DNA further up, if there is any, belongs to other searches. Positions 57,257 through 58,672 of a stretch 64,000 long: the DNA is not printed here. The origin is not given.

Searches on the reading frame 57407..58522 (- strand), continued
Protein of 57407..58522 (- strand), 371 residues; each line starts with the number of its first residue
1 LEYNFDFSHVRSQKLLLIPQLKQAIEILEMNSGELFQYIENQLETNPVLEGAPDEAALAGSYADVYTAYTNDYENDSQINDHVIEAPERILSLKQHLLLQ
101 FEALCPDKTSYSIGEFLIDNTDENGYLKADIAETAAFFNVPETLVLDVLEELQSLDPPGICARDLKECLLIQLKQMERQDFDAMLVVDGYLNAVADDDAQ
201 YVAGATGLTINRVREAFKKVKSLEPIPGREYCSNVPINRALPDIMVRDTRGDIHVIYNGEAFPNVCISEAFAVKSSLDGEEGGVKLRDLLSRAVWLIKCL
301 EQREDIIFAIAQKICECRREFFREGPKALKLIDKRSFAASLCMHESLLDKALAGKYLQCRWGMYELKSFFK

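Call 16: find_related_loci(query=A2, collection=genome_contigs, flank=10000)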
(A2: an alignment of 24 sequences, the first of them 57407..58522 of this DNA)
Query A2 (371 aa) in genome_contigs; peptide patterns used: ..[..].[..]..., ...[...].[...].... (x = any residue, [..] = any of these).
567 stretches matched a pattern; 541 encode a relative of the query (tblastn E <= 1e-3); the best 80 are kept; 80 distinct loci.
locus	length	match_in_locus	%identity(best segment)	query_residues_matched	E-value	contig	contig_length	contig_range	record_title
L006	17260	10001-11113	81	1-371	0e+0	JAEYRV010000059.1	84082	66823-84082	MAG: Bacillota bacterium isolate OH_CBB_73 k127_1543854, whole genome shotgun sequence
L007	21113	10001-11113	82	1-371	0e+0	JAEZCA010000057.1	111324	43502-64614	MAG: Bacillota bacterium isolate OH_CBrB_222 k127_1030114, whole genome shotgun sequence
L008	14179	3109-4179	71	1-371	1e-176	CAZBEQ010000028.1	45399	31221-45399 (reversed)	MAG TPA_asm: uncultured Oscillospiraceae bacterium isolate SRP192927_co3_788 genome assembly, contig: NODE_1374_length_4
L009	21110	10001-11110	73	1-370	3e-176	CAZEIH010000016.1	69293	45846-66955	MAG TPA_asm: uncultured Oscillospiraceae bacterium isolate binchicken_co39_87 genome assembly, contig: NODE_839_length_6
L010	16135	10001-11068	58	1-371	1e-145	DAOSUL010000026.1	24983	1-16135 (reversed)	MAG TPA_asm: Clostridiales bacterium isolate AMR_MDS_2190 NODE_1304_length_24983_cov_66.098444, whole genome shotgun seq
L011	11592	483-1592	60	1-371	7e-145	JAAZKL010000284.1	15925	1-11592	MAG: Clostridiaceae bacterium isolate AS22ysBPME_286 155012_AS22, whole genome shotgun sequence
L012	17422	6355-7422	58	1-371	1e-139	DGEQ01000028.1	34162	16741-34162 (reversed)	MAG TPA_asm: Hungateiclostridiaceae bacterium UBA3922 UBA3922_contig_3104, whole genome shotgun sequence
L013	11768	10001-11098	57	1-370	1e-137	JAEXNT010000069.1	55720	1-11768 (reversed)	MAG: Bacillota bacterium isolate OH_HBrB_109 k127_1497295, whole genome shotgun sequence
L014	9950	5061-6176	57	1-370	8e-136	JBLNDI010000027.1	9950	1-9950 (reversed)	MAG: Bacillota bacterium isolate MAG103 PRJNA950955_bin12_renamed_26, whole genome shotgun sequence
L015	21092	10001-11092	57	1-370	3e-134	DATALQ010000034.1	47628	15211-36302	MAG TPA_asm: Clostridia bacterium isolate SMAG_U6968 k141_935900, whole genome shotgun sequence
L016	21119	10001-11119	56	1-370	5e-134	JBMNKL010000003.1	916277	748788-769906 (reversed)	MAG: Acetivibrionales bacterium isolate SBF912LR0HQ0016 contig_37028, whole genome shotgun sequence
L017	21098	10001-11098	56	1-370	1e-133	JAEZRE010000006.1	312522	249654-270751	MAG: Bacillota bacterium isolate OH_PBB_125 k127_768219, whole genome shotgun sequence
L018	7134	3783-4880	56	1-370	2e-133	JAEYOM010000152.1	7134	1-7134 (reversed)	MAG: Bacillota bacterium isolate OH_CBB_152 k127_1963709, whole genome shotgun sequence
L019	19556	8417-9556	56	1-371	2e-133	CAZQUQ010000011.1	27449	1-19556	MAG TPA_asm: uncultured Oscillospiraceae bacterium isolate SRP167436_co1_27 genome assembly, contig: NODE_2547_length_27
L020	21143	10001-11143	54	1-371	6e-128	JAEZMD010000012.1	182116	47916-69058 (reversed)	MAG: Bacillota bacterium isolate OH_CDB_9 k127_1446032, whole genome shotgun sequence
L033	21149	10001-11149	41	1-370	3e-91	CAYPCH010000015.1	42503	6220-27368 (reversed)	MAG TPA_asm: uncultured Oscillospiraceae bacterium isolate binchicken_co39_591 genome assembly, contig: NODE_2120_length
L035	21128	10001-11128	41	1-370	1e-89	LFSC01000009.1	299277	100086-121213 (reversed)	MAG: Clostridiaceae bacterium DTU079 scaffold949, whole genome shotgun sequence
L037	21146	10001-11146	41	5-371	1e-89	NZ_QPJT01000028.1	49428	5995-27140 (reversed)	Anaerobacterium chartisolvens strain DSM 27016 Ga0244570_128, whole genome shotgun sequence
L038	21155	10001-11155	37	1-370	3e-87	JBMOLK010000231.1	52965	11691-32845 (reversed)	MAG: Bacillota bacterium isolate Betzabe_MAG022 MAG022_231, whole genome shotgun sequence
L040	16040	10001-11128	40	1-370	3e-87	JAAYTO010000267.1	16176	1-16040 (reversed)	MAG: Clostridium sp. isolate AS24abBPME_43 89513_AS24, whole genome shotgun sequence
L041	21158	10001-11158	41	1-370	1e-86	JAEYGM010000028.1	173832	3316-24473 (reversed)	MAG: Bacillota bacterium isolate OH_HFB_289 k127_242173, whole genome shotgun sequence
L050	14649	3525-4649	36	11-370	3e-68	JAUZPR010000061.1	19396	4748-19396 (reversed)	MAG: Bacillota bacterium isolate bin149(14d) MHFJPFEE_61, whole genome shotgun sequence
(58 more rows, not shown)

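Call 23: find_encoding_contigs(protein=P0104, flank=10000, max_places=1)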
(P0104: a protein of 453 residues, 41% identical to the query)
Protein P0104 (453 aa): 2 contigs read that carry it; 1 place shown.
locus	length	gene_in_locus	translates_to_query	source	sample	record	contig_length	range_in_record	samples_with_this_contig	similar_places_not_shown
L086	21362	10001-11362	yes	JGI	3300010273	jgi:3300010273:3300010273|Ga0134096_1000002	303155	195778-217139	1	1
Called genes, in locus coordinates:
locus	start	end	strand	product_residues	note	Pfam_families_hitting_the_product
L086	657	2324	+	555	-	PF00753:Lactamase_B, PF12706:Lactamase_B_2, PF22505:RNase_J_b_CASP, PF07521:RMMBL, PF17770:RNase_J_C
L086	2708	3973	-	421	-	PF05636:HIGH_NTase1, PF16581:HIGH_NTase1_ass (weak)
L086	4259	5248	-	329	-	-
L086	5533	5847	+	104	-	-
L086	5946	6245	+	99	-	PF01386:Ribosomal_L25p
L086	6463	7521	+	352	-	PF02277:DBI_PRT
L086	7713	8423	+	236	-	-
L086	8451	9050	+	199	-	PF01812:5-FTHF_cyc-lig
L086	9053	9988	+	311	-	PF02517:Rce1-like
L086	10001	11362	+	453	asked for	PF00309:Sigma54_AID, PF04963:Sigma54_CBD, PF13384:HTH_23 (faint), PF04552:Sigma54_DBD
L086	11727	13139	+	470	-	PF00239:Resolvase, PF07508:Recombinase, PF13408:Zn_ribbon_recom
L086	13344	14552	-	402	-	PF01676:Metalloenzyme, PF10143:PhosphMutase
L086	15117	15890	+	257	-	PF04909:Amidohydro_2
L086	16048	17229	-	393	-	PF03977:OAD_beta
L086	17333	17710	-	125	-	PF04277:OAD_gamma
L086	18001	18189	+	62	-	-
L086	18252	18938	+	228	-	PF00072:Response_reg, PF00486:Trans_reg_C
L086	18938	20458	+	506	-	PF00672:HAMP, PF00512:HisKA, PF02518:HATPase_c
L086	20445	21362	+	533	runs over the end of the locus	PF00089:Trypsin, PF13365:Trypsin_2, PF00595:PDZ (weak), PF13180:PDZ_2, PF17820:PDZ_6 (weak)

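Call 37: find_encoding_contigs(protein=P0001, flank=4000, max_places=4)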
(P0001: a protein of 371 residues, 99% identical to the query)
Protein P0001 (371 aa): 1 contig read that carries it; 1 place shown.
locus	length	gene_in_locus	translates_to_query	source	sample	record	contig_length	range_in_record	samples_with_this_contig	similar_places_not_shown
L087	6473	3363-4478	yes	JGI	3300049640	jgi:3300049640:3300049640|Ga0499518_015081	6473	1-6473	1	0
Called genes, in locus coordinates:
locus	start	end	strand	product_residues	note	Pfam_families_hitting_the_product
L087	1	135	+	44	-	?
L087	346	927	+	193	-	-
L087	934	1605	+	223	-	PF09858:DUF2085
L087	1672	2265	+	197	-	PF01812:5-FTHF_cyc-lig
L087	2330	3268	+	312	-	PF02517:Rce1-like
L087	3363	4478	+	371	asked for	PF00309:Sigma54_AID, PF04963:Sigma54_CBD, PF04552:Sigma54_DBD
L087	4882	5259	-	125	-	-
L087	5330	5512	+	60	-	-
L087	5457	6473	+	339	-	?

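Call 38: find_encoding_contigs(protein=P0002, flank=4000, max_places=4)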
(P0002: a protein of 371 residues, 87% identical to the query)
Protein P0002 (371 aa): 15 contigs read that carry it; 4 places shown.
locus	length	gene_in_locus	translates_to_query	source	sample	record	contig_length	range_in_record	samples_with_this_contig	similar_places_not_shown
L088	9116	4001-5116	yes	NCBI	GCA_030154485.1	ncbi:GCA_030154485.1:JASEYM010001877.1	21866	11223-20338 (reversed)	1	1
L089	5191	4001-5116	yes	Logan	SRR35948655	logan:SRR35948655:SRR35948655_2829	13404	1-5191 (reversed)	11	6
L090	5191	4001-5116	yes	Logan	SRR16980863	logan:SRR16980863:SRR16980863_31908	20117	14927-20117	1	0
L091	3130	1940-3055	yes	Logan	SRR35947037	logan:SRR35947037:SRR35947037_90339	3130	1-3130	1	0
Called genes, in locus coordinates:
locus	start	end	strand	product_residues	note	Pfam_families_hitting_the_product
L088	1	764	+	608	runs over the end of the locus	PF00111:Fer2, PF17650:RACo_linker, PF17651:Raco_middle, PF14574:RACo_C_ter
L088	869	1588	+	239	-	-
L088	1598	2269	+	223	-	PF09858:DUF2085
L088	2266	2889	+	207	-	PF01812:5-FTHF_cyc-lig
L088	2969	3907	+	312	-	PF02517:Rce1-like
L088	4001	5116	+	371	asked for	PF00309:Sigma54_AID, PF04963:Sigma54_CBD, PF04552:Sigma54_DBD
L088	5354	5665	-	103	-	-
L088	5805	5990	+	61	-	-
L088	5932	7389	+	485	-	PF00239:Resolvase, PF07508:Recombinase, PF13408:Zn_ribbon_recom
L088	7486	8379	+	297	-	PF00781:DAGK_cat, PF19279:YegS_C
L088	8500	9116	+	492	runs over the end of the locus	PF09547:SpoIVA_ATPase, PF20438:SpoIVA_middle, PF20439:SpoIVA_C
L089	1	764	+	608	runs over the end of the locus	PF00111:Fer2, PF17650:RACo_linker, PF17651:Raco_middle, PF14574:RACo_C_ter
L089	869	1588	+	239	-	-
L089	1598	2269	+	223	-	PF09858:DUF2085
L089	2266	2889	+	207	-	PF01812:5-FTHF_cyc-lig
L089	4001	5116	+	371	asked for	PF00309:Sigma54_AID, PF04963:Sigma54_CBD, PF04552:Sigma54_DBD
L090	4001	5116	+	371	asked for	PF00309:Sigma54_AID, PF04963:Sigma54_CBD, PF04552:Sigma54_DBD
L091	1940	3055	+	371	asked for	PF00309:Sigma54_AID, PF04963:Sigma54_CBD, PF04552:Sigma54_DBD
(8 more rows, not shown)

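Call 42: search_solved_structures(query=window:57407-58522:-, max_evalue=0.001, show_alignments=2)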
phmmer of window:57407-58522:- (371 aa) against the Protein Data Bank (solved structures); distinct sequences matched with E-value up to 0.001: 20.
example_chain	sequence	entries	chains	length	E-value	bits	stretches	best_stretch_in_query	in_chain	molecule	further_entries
5ui8_M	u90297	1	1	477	6.2e-46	160.5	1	43-370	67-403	RNA polymerase sigma-54 factor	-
9q90_M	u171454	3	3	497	7e-46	160.3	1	43-370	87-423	RNA polymerase sigma-54 factor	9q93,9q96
7qwp_M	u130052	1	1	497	7.1e-46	160.3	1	43-370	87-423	RNA polymerase sigma-54 factor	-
7qv9_M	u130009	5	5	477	7.7e-46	160.2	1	43-370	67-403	RNA polymerase sigma-54 factor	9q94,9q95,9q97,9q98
7qxi_M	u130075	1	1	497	2.4e-45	158.6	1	44-370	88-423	RNA polymerase sigma-54 factor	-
9mse_M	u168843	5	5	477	2.8e-45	158.4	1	44-370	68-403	RNA polymerase sigma-54 factor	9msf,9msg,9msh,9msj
8f1i_M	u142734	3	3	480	2.9e-45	158.3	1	44-370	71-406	RNA polymerase sigma-54 factor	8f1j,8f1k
9q91_M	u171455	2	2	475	4.2e-45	157.8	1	43-370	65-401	RNA polymerase sigma-54 factor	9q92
5nsr_M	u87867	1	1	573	7.2e-37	130.7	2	92-273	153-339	RNA polymerase sigma-54 factor,RNA polymerase sigma-54 factor,RNA polymerase sigma-54 fact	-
5nwt_M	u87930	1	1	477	7.6e-37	130.6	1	90-370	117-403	RNA polymerase sigma-54 factor,RNA polymerase sigma-54 factor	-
5nss_M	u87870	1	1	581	8.1e-37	130.5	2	92-273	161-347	RNA polymerase sigma-54 factor,RNA polymerase sigma-54 factor,RNA polymerase sigma-54 fact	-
8re4_M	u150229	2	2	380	5.3e-36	127.9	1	84-370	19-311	RNA polymerase sigma-54 factor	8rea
6gfw_M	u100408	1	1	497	4e-32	115.1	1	44-364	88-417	RNA polymerase sigma-54 factor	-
6gh6_M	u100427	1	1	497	1.5e-31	113.2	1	44-364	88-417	RNA polymerase sigma-54 factor,RNA polymerase sigma-54 factor,RNA polymerase sigma-54 fact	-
6gh5_M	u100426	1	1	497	2.9e-30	109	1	43-364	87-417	RNA polymerase sigma-54 factor,RNA polymerase sigma-54 factor,RNA polymerase sigma-54 fact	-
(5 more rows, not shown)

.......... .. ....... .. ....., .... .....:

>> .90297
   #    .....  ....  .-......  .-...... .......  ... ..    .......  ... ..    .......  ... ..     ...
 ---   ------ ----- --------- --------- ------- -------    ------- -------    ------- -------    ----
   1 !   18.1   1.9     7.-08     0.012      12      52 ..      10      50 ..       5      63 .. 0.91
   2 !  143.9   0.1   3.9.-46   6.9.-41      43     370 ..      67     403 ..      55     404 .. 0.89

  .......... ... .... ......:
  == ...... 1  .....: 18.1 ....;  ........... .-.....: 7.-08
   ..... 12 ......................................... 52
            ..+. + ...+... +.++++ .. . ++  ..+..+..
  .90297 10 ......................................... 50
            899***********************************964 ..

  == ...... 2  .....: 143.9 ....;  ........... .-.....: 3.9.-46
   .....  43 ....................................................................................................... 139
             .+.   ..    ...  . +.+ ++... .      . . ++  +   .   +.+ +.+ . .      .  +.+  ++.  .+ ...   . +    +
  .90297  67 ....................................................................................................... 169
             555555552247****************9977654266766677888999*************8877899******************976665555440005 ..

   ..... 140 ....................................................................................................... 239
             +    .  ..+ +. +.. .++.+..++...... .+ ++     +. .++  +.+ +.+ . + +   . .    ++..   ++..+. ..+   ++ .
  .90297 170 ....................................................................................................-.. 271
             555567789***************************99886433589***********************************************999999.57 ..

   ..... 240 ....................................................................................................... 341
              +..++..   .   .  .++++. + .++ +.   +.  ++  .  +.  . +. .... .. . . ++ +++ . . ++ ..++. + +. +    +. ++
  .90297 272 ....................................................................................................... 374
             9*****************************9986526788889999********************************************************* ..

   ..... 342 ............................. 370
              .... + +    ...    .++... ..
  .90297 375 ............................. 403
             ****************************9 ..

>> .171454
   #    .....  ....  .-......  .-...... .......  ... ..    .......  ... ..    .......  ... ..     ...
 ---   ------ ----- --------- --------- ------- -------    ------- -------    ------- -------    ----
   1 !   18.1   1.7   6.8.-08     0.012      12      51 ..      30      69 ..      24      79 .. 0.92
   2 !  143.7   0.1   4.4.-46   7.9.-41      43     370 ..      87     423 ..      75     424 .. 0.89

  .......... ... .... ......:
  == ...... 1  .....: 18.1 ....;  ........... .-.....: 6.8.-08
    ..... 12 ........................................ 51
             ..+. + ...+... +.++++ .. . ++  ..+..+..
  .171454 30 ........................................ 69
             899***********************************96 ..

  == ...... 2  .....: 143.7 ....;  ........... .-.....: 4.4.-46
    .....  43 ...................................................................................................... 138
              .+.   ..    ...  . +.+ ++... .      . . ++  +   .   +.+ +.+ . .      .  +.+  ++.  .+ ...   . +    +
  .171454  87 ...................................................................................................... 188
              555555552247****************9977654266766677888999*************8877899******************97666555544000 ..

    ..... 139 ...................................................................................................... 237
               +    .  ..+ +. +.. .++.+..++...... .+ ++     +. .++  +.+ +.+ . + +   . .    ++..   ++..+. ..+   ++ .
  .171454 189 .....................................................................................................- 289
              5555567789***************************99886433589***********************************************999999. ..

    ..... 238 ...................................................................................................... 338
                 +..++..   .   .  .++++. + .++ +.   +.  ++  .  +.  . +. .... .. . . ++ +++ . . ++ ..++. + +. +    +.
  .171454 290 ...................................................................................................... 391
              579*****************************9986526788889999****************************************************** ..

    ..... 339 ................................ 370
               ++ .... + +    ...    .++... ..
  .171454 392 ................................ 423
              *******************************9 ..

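Call 52: search_protein_representatives(protein=window:57407-58522:-)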
Query: 371 residues. Proteins with E-value up to 0.001 (for the whole library): 11343; up to 1e-10: 7648; up to 1e-30: 1535. The best 150 are listed.
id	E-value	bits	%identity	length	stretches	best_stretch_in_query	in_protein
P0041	1.6e-126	438.8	58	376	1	2-370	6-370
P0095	4.4e-93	328.8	49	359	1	1-370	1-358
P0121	9.2e-86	304.7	55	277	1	113-370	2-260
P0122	1.2e-84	301.1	43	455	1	1-370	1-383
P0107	7.7e-81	288.5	46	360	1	1-370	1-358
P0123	3.1e-78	280.0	42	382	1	1-370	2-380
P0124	4.8e-78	279.3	41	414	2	73-370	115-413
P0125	5.7e-77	275.8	39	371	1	1-370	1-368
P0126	1.4e-71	258.0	41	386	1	16-370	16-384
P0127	1.8e-66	241.3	39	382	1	21-370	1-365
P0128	2.4e-66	240.8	40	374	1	9-370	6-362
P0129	1.7e-62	228.2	40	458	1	11-370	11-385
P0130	2.3e-60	221.2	35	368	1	1-370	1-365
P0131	1.3e-59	218.8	35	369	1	2-371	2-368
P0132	3.5e-58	214.0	37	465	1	3-370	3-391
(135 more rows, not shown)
